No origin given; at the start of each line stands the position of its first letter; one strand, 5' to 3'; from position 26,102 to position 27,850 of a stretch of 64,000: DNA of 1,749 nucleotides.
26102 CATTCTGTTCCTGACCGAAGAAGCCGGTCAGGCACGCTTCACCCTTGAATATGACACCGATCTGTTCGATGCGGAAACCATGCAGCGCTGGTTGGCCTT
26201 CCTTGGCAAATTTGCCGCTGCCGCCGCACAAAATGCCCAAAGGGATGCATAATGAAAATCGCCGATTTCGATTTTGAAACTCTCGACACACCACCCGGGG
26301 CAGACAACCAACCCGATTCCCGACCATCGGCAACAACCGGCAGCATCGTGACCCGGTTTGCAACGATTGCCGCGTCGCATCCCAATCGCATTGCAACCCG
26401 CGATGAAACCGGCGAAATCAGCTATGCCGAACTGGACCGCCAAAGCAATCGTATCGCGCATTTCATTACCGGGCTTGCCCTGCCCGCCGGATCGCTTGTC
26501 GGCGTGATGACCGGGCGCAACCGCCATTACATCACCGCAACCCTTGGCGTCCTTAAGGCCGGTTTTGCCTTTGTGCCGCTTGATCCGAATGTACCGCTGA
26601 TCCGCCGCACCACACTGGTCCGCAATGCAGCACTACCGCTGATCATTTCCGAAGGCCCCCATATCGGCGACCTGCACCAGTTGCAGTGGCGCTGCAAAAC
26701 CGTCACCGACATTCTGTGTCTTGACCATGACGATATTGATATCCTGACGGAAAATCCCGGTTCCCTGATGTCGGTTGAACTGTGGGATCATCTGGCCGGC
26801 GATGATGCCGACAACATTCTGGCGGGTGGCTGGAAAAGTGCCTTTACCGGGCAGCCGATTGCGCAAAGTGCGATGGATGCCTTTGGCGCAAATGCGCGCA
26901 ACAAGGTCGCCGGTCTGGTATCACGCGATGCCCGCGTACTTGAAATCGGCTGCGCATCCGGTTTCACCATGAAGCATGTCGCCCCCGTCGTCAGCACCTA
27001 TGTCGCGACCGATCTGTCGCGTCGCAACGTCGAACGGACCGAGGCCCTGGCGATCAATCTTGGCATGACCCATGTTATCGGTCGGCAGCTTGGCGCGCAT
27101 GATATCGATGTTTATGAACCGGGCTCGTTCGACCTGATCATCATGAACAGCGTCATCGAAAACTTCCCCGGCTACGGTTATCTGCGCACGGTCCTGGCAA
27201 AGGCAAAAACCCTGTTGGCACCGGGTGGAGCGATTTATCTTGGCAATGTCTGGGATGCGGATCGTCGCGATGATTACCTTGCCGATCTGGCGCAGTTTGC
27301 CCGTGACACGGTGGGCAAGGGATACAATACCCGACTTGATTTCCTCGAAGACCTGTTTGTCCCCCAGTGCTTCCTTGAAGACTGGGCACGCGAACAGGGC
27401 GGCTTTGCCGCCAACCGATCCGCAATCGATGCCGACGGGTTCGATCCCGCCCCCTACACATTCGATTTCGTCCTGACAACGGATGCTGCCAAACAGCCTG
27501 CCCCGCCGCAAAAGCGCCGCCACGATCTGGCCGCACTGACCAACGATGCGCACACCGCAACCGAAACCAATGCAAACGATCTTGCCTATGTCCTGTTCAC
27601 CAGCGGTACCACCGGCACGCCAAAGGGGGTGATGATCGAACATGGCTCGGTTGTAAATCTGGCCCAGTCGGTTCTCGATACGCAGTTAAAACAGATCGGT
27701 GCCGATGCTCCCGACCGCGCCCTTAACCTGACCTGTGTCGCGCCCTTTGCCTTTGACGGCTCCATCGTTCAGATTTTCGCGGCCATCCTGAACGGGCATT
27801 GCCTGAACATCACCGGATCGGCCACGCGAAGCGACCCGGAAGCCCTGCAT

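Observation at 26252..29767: Interrupted adenylation domain: methyltransferase inserted between A2 and A3 cores in the terminal module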

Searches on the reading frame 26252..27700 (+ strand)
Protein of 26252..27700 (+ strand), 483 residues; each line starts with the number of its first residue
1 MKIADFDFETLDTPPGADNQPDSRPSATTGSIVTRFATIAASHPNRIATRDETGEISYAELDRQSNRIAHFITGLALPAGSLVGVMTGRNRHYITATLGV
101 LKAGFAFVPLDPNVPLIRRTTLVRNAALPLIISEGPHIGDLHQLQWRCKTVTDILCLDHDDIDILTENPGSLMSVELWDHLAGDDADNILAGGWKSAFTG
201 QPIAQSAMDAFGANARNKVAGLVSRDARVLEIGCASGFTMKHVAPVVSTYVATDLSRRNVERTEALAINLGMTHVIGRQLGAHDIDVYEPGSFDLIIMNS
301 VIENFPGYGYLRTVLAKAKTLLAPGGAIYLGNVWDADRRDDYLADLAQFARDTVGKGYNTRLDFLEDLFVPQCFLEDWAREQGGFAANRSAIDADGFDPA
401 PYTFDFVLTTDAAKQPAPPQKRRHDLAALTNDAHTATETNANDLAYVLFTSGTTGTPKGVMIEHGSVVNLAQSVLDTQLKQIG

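Call 24: find_homologous_proteins(query=window:26252-27700:+, max_evalue=1e-10)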
Query window:26252-27700:+ (483 aa): 40 proteins with E <= 1e-10 among 8000 candidates.
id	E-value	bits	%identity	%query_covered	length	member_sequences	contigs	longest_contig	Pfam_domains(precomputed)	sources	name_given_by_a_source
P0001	9.4e-170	584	95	57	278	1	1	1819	PF13847.13,PF13489.13,PF13649.13,PF00501.35,PF08241.19,PF08242.19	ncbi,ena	-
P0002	1.6e-143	497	54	89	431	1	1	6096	PF13847.13,PF13489.13,PF13649.13,PF00501.35,PF08241.19,PF08242.19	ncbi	ncbi:MAG: AMP-binding protein, partial [Pseudomonadota bacterium]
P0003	7.8e-103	363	57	61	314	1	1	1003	PF13847.13,PF13489.13,PF13649.13,PF08241.19,PF08242.19,PF05401.17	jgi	jgi:SAM-dependent methyltransferase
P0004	8.0e-89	317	37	100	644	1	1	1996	PF13847.13,PF13649.13,PF00501.35,PF08241.19,PF08242.19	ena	-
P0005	2.0e-69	253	34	94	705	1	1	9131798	PF13847.13,PF13489.13,PF05175.21,PF13649.13,PF00501.35,PF08241.19,PF08242.19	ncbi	ncbi:MAG: AMP-binding protein, partial [Candidatus Aminicenantes bacterium]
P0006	4.7e-69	252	36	77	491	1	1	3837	PF13847.13,PF13489.13,PF13649.13,PF00501.35,PF08241.19,PF08242.19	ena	-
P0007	4.2e-21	94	39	22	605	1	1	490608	PF00550.32,PF00501.35,PF13193.13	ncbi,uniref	ncbi:amino acid adenylation domain-containing protein [Streptomyces sp. NPDC047117]|uniref:non-ribos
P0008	3.4e-18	84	33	27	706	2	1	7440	PF00668.26,PF00501.35,PF13193.13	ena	-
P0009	5.2e-18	83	31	29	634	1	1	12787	PF00550.32,PF00501.35,PF13193.13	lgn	-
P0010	5.3e-17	80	45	17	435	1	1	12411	PF00501.35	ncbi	ncbi:MAG: amino acid adenylation domain-containing protein, partial [Natronosporangium sp.]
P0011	1.5e-16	79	34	21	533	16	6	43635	PF00501.35,PF13193.13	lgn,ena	-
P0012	1.9e-16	78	36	21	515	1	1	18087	PF00501.35,PF13193.13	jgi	jgi:amino acid adenylation domain-containing protein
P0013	2.0e-16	78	30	20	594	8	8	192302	PF00550.32,PF00501.35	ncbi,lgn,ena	-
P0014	2.5e-16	78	37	16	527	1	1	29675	PF00501.35,PF13193.13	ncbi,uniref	ncbi:amino acid adenylation domain-containing protein [Kitasatospora sp. NPDC058170]|uniref:amino ac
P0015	4.7e-16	77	34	26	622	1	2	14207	PF00550.32,PF00501.35,PF13193.13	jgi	jgi:amino acid adenylation domain-containing protein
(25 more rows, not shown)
